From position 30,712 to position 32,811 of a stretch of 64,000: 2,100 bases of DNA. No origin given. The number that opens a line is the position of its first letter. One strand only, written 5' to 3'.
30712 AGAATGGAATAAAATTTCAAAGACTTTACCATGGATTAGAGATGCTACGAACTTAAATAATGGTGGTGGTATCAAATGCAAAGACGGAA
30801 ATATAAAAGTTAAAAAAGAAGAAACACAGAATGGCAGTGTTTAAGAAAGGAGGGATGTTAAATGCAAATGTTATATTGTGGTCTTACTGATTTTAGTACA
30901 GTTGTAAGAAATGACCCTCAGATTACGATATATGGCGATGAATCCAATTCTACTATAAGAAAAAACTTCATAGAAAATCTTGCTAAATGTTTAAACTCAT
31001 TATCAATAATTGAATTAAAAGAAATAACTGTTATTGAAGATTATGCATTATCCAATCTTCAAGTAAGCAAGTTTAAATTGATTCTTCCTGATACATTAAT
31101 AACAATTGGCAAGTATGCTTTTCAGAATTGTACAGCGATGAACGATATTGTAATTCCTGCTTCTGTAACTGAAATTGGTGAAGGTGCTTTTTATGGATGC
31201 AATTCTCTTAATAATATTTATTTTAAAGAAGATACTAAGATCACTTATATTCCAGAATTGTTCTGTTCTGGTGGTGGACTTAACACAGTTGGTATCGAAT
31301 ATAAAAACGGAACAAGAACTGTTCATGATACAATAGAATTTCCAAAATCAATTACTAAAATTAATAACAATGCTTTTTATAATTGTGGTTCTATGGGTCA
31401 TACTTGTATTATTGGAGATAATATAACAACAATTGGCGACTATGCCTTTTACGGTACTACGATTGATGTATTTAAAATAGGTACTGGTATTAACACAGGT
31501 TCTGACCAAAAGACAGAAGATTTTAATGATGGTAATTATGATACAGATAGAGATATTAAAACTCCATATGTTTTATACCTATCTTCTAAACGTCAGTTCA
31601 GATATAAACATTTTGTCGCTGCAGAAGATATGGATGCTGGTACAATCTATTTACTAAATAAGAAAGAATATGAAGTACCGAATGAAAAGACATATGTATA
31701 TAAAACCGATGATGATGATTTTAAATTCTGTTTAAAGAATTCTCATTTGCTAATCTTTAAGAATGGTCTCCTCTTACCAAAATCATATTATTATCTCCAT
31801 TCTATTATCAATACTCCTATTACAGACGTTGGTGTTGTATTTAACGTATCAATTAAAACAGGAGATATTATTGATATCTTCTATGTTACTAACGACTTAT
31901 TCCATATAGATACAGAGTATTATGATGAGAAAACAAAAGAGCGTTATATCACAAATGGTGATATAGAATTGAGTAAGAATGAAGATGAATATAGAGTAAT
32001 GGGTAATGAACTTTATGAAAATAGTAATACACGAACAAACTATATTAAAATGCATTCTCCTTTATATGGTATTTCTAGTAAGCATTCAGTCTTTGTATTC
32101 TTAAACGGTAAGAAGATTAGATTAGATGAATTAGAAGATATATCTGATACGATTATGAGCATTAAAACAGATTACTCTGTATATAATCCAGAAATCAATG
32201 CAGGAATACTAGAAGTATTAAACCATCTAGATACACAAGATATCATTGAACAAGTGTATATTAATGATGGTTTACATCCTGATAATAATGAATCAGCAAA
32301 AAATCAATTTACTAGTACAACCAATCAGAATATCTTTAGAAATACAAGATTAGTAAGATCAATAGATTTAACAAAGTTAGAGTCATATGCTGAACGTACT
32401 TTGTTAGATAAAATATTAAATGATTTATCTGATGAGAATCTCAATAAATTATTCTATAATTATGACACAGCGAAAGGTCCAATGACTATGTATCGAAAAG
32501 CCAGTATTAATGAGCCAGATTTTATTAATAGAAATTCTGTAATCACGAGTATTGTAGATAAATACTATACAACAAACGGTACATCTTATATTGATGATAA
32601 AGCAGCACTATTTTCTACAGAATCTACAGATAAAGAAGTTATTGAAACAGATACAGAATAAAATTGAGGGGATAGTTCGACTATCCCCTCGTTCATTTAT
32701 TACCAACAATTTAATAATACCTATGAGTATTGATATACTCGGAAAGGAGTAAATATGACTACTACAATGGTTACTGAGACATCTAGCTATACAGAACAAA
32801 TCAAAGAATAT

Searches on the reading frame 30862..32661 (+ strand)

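Call 29: search_protein_families(library=pfam, proteins=[window:30862-32661:+], max_evalue=0.001)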
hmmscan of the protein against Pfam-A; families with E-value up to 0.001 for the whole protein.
window:30862-32661:+ (599 aa): 1 family
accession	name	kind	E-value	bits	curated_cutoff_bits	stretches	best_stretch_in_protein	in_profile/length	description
PF13306.12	LRR_5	-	4.5e-26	91.7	27.7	2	43-145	11-108/127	BspA type Leucine rich repeat region (6 copies)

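Call 30: search_protein_families(library=phrogs, proteins=[window:30862-32661:+], max_evalue=0.001)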
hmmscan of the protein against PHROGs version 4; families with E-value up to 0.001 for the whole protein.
window:30862-32661:+ (599 aa): 2 families
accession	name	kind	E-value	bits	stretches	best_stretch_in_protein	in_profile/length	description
phrog_35892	-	unknown function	2.8e-12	46.1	2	53-115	632-693/1181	-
phrog_18805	-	unknown function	8.9e-11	42.3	1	41-124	308-385/457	-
